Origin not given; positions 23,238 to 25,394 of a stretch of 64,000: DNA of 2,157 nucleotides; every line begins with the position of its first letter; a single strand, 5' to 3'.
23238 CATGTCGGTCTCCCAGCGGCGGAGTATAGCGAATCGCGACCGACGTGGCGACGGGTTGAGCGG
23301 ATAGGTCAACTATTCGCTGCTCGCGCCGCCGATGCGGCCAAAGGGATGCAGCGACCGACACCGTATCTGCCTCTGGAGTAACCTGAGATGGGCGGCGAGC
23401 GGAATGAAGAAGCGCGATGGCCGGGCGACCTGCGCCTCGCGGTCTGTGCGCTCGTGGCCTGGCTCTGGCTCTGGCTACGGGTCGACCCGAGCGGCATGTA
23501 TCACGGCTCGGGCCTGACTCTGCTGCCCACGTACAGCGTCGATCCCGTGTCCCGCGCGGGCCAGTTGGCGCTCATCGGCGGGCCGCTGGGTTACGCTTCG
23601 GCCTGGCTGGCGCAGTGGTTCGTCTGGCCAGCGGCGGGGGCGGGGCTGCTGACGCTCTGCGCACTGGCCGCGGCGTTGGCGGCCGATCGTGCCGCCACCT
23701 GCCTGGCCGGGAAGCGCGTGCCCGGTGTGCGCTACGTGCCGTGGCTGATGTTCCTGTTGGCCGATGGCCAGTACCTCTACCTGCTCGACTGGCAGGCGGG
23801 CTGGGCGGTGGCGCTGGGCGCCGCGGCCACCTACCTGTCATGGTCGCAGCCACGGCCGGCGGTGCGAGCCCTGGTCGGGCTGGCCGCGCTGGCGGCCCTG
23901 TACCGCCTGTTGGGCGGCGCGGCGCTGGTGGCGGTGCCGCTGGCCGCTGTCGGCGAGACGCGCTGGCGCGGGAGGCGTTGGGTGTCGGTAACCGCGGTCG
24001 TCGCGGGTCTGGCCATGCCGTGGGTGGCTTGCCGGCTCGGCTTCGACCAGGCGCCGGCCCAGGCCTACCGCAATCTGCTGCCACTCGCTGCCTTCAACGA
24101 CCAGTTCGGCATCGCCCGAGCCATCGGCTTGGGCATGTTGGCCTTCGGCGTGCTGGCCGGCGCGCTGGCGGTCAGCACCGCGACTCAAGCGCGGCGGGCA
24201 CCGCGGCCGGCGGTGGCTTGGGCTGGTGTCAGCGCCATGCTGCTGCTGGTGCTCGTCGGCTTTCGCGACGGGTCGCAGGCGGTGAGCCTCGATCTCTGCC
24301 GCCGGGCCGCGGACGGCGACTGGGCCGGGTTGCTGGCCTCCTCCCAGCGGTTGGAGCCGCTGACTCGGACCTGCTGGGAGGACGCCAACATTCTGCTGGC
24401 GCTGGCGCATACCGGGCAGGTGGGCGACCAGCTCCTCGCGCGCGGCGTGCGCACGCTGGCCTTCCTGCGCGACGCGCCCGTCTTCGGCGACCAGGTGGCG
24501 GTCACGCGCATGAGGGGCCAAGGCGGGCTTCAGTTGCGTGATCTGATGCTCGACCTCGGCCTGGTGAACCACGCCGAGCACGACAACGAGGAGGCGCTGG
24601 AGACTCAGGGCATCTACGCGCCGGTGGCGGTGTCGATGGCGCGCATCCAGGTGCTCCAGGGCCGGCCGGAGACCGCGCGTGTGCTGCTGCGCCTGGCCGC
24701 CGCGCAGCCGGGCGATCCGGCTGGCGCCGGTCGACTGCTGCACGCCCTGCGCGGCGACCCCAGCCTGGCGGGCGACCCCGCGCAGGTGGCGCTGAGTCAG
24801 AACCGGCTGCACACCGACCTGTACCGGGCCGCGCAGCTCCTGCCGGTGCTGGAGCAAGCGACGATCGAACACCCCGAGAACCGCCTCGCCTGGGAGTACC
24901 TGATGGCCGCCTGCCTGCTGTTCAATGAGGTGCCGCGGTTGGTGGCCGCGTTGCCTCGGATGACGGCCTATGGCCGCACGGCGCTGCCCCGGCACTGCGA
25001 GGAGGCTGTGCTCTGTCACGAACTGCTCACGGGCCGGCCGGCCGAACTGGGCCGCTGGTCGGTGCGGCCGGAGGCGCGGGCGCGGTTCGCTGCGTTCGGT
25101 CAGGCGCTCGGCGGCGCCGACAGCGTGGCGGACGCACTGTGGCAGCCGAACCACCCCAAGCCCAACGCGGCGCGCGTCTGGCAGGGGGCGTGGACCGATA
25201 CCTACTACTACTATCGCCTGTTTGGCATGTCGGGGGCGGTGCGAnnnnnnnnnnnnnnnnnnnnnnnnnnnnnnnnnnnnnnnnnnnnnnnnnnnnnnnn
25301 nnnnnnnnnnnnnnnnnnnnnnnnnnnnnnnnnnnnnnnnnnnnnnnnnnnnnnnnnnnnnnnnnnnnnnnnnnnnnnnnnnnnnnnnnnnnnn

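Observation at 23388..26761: Translationally coupled pair: large polytopic membrane protein + secreted PD40-propeller protein with a single CxxCH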

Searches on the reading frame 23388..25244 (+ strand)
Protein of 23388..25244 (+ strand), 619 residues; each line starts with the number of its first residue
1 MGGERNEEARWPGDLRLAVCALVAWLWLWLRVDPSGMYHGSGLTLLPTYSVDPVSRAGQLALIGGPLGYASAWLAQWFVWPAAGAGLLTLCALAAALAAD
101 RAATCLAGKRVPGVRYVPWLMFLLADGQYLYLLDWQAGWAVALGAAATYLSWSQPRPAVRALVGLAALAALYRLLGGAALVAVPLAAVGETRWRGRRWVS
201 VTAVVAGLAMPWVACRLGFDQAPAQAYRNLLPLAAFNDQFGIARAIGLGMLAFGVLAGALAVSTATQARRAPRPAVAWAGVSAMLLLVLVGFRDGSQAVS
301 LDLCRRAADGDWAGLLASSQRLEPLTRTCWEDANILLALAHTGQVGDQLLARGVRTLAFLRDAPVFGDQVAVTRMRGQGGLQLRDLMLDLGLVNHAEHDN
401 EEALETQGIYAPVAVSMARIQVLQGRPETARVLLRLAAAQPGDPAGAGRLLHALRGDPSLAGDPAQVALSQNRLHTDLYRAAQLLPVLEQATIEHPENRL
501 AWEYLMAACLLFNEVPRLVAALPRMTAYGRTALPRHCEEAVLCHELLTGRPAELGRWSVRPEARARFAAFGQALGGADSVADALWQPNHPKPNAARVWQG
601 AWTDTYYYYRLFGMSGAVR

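Call 5: search_protein_families(library=pfam, proteins=[window:23388-25244:+], max_evalue=1)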
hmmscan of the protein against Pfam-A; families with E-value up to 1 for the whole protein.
window:23388-25244:+ (619 aa): 3 families
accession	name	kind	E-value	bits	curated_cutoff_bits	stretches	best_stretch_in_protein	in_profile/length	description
PF19529.4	DUF6057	-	1.3e-49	170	29.8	1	60-612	49-568/569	Family of unknown function (DUF6057)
PF13428.12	TPR_14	-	0.09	14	23.5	1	417-450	7-41/44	Tetratricopeptide repeat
PF14559.12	TPR_19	-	0.19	12.5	25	1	401-446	15-61/68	Tetratricopeptide repeat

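Call 6: search_protein_families(library=ncbifam, proteins=[window:23388-25244:+], max_evalue=1)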
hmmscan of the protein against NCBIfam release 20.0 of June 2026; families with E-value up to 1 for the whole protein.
window:23388-25244:+ (619 aa): 1 family
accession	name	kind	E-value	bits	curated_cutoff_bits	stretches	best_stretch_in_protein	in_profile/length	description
NF007645.0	PRK10316.1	equivalog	0.25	11.1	256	1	399-438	42-81/210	hypothetical protein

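Call 17: find_homologous_proteins(query=window:23388-25244:+, max_evalue=0.001)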
Query window:23388-25244:+ (619 aa): 3 proteins with E <= 0.001 among 8000 candidates.
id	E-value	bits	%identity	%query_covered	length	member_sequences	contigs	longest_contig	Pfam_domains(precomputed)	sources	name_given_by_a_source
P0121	0.0e+0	1370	100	100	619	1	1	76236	PF19529.5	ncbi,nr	ncbi:MAG: hypothetical protein HZB16_23380 [Armatimonadetes bacterium]|nr:hypothetical protein [Arma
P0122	4.1e-180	618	52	100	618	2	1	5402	PF14559.13,PF19529.5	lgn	-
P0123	1.1e-154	535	49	100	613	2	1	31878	PF19529.5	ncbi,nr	ncbi:MAG: hypothetical protein HZB16_23160 [Armatimonadetes bacterium]|nr:hypothetical protein [Arma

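Call 24: search_solved_structures(query=A3, max_evalue=10)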
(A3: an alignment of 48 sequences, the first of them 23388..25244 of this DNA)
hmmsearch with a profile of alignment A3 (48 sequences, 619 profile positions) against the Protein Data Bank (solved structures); distinct sequences matched with E-value up to 10: 10.
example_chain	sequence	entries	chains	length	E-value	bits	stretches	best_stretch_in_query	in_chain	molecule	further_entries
6xt9_H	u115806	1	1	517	5.2e-05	25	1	383-448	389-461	Tetratricopeptide repeat domain 8 isoform 2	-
6vbu_8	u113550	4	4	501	0.022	16.3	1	377-447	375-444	Bardet-Biedl syndrome 8 protein | Tetratricopeptide repeat domain 8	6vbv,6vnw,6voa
4he8_J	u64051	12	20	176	0.15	13.5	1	108-273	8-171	NADH-quinone oxidoreductase subunit 10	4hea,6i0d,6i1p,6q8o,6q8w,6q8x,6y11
9w1p_A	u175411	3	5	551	0.62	11.5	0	38-88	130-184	Glucose-6-phosphate exchanger SLC37A4,Soluble cytochrome b562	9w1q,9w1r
4qkx_A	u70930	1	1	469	1.1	10.7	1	136-325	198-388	Beta-2 adrenergic receptor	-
7phq_B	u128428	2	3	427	1.1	10.7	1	167-310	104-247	Divalent metal cation transporter MntH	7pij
5m94_A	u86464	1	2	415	2.2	9.7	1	166-310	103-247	Divalent metal cation transporter MntH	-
5m95_A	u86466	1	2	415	2.2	9.7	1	166-310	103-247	Divalent metal cation transporter MntH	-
8rql_R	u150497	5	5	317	2.7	9.4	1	97-310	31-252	Taste receptor type 2 member 14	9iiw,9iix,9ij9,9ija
9w0p_R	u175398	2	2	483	7.8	7.9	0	98-309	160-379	Soluble cytochrome b562,Taste receptor type 2 member 14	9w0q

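Call 26: find_homologous_proteins(query=A3, max_evalue=0.001)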
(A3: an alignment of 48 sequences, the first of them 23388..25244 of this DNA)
Query A3 (48 sequences) (619 aa, profile of the alignment): 3 proteins with E <= 0.001 among 8000 candidates.
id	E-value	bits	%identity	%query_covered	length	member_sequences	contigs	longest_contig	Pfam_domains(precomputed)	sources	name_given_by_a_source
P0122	4.5e-163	562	52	100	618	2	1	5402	PF14559.13,PF19529.5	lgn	-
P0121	4.9e-158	545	100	100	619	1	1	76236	PF19529.5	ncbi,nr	ncbi:MAG: hypothetical protein HZB16_23380 [Armatimonadetes bacterium]|nr:hypothetical protein [Arma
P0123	7.3e-154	532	49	100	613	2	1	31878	PF19529.5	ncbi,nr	ncbi:MAG: hypothetical protein HZB16_23160 [Armatimonadetes bacterium]|nr:hypothetical protein [Arma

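Call 40: search_protein_representatives(alignment_id=A4)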
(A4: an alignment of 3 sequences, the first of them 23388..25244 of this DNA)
Query: 3 sequences, 618 profile positions. Proteins with E-value up to 0.001 (for the whole library): 1707; up to 1e-10: 1125; up to 1e-30: 349. The best 150 are listed.
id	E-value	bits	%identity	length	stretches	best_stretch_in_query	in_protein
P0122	0.0e+00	1187.3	-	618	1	1-618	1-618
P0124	4.8e-179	613.2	-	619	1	8-618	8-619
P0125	4.9e-154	530.6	-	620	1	4-618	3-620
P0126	3.2e-138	478.4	-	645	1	11-614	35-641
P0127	1.1e-126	440.3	-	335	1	289-617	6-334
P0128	1.2e-123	430.3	-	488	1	159-618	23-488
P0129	1.4e-88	314.4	-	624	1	8-616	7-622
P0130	5.2e-88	312.6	-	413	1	5-402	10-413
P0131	1.0e-66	242.2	-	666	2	269-616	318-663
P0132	2.9e-63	230.8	-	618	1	29-615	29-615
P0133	6.8e-63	229.6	-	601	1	28-618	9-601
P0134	3.1e-59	217.5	-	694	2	379-617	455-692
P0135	8.7e-56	206.1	-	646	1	22-615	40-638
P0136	9.0e-55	202.8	-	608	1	23-615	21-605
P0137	1.9e-54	201.7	-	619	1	22-578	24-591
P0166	9.6e-48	179.5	-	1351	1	26-616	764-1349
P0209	1.5e-43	165.7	-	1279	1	21-617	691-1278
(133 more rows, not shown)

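Call 53: predict_structure(alignment_id=A5)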
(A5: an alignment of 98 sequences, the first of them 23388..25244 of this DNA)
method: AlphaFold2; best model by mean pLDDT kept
length: 619 residues; sequences in the alignment: 98
mean_pLDDT: 91.3   pTM: 0.92
mean pLDDT of the five models: 91.3, 90.5, 89.9, 90.0, 89.5
residues with pLDDT >= 90: 458; 70-90: 135; 50-70: 23; < 50: 3
segments of 3 or more residues with pLDDT < 50: none
pLDDT, mean of each block of 10 residues (from residue 1): 52 85 97 95 89 93 95 96 98 97 93 92 94 95 97 95 96 95 94 90 95 88 86 74 88 88 79 86 90 92 96 98 91 97 97 91 71 79 91 94 89 95 98 96 92 98 97 86 85 96 97 96 93 97 98 97 98 95 88 86 95 75
secondary structure, 60 per line:
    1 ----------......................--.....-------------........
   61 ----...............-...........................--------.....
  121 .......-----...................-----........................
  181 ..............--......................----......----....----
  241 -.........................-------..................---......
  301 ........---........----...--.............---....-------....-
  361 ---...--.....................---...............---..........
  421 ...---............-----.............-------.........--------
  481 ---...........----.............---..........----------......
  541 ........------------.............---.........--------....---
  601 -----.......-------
elements in order: H11-32 H35-39 H53-60 H65-79 H81-107 H116-127 H133-151 H157-194 H197-218 H223-228 H233-236 H242-266 H274-291 H295-308 H312-319 H329-341 H345-348 H356-359 H369-389 H393-407 H411-423 H427-438 H444-456 H464-472 H484-494 H499-511 H515-524 H535-548 H561-573 H577-585 H594-597 H606-612

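Call 62: find_encoding_contigs(protein=P0209, flank=6000, max_places=4)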
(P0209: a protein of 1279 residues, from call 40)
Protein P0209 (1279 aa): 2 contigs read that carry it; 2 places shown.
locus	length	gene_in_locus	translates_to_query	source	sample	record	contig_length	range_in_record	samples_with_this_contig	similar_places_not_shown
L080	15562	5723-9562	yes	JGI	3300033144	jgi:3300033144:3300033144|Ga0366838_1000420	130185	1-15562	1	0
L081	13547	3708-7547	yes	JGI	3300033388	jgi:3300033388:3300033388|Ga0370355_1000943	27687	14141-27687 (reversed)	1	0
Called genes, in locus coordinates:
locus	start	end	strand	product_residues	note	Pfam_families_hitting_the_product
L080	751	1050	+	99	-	PF00076:RRM_1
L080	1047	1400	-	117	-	-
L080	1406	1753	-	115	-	PF17170:DUF5128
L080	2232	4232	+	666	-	PF07944:Beta-AFase-like_GH127_cat, PF20736:Glyco_hydro127M, PF20737:Glyco_hydro127C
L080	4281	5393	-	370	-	-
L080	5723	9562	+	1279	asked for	PF12704:MacB_PCD, PF19529:DUF6057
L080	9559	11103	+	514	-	PF26550:Tricorn_2nd (faint), PF07676:PD40 (weak), PF26549:Tricorn_N (weak)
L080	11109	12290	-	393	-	PF01042:Ribonuc_L-PSP (faint), PF21168:FkbO_Hyg5-like_N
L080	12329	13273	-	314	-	PF00682:HMGL-like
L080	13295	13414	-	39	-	-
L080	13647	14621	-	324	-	PF01264:Chorismate_synt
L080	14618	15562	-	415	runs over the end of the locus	PF00275:EPSP_synthase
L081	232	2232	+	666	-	PF07944:Beta-AFase-like_GH127_cat, PF20736:Glyco_hydro127M, PF20737:Glyco_hydro127C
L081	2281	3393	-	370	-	-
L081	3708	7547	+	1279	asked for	PF12704:MacB_PCD, PF19529:DUF6057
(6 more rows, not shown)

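Call 71: fold_search(model_id=the predicted structure, library=pdb)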
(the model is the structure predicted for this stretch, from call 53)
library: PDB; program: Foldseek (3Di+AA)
matches with E <= 10: 692; with E <= 0.001: 0
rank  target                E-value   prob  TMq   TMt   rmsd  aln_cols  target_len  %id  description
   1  9gaw_J                6.7e-02  0.90  0.19  0.22  22.6       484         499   13  High-resolution structure of the Anaphase-promoting complex/cyclosome (APC/C) bound to co-activator Cdh1 (released 2024-08-14)
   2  9kfx_A                9.0e-02  0.63  0.18  0.18  24.9       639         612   12  Crystal structure of synthetic PPR-DYW in complex with target RNA (released 2025-11-12)
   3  8dth_A                1.3e-01  0.95  0.19  0.16  19.0       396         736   14  Cryo-EM structure of Arabidopsis SPY alternative conformation 2 (released 2023-03-08)
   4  8chy                  1.7e-01  0.97  0.17  0.34  18.6       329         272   16  Crystal structure of an 8-repeat consensus TPR superhelix with Zinc. (released 2024-02-21)
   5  3rkv                  1.7e-01  1.00  0.14  0.48   9.0       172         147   14  C-terminal domain of protein C56C10.10, a putative peptidylprolyl isomerase, from Caenorhabditis elegans (released 2011-05-04)
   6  8q7n_N                1.8e-01  0.30  0.14  0.11  32.9       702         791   13  cryo-EM structure of the human spliceosomal B complex protomer (tri-snRNP core region) (released 2024-01-24)
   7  9hvq_Q                2.1e-01  0.60  0.20  0.15  24.4       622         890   13  Structure of the transcribing Pol II-DSIF-PAF-SPT6-RECQL5 complex (released 2025-07-16)
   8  1wm5                  2.2e-01  0.99  0.17  0.41  16.3       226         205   15  Crystal structure of the N-terminal TPR domain (1-203) of p67phox (released 2005-10-25)
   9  8tar_J                2.4e-01  0.72  0.20  0.23  22.3       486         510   11  APC/C-CDH1-UBE2C-Ubiquitin-CyclinB-NTD (released 2023-09-27)
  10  9qhc_B                2.7e-01  0.96  0.18  0.36  19.3       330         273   14  Crystal structure of 8-repeat CTPR protein with eliminated coordination sites (released 2025-10-22)
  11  8re8_A                2.9e-01  0.96  0.17  0.23  15.4       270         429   12  Aspartyl/Asparaginyl beta-hydroxylase (AspH) R688Q variant in complex with Mn, (3R)-methyl-2-oxoglutarate and a Factor (released 2024-12-18)
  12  7y4i_A                2.9e-01  0.54  0.13  0.11  23.6       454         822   13  Crystal structure of SPINDLY in complex with GDP (released 2022-12-07)
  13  8bbe_D                2.9e-01  0.28  0.15  0.15  26.1       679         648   10  Structure of the IFT-A complex; IFT-A2 module (released 2022-12-21)
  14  5wbu_A                2.9e-01  0.21  0.15  0.10  28.8       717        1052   14  Crystal structure of mTOR(deltaN)-mLST8-PRAS40(alpha-helix & beta-strand) complex (released 2017-12-20)
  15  6eou                  3.3e-01  0.87  0.18  0.31  16.7       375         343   15  O-GlcNAc transferase TPR domain with the intellectual disability associated mutation L254F (released 2018-05-09)
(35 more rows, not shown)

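Call 76: search_protein_families(library=pfam, proteins=[P0209, P0166], max_evalue=0.01)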
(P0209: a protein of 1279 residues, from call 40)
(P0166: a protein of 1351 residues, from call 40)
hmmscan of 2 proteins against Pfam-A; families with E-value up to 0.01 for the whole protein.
P0209 (1279 aa): 2 families
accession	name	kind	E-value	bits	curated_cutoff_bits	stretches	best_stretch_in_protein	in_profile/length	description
PF19529.4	DUF6057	-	9.5e-84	282.7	29.8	1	686-1272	14-568/569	Family of unknown function (DUF6057)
PF12704.14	MacB_PCD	-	7.3e-23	82.4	27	1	16-231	4-206/207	MacB-like periplasmic core domain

P0166 (1351 aa): 2 families
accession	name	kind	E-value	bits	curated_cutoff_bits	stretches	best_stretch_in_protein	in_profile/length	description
PF19529.4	DUF6057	-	2.7e-75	254.8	29.8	1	787-1345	37-569/569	Family of unknown function (DUF6057)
PF12704.14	MacB_PCD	-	1.5e-18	68.3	27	1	99-286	33-206/207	MacB-like periplasmic core domain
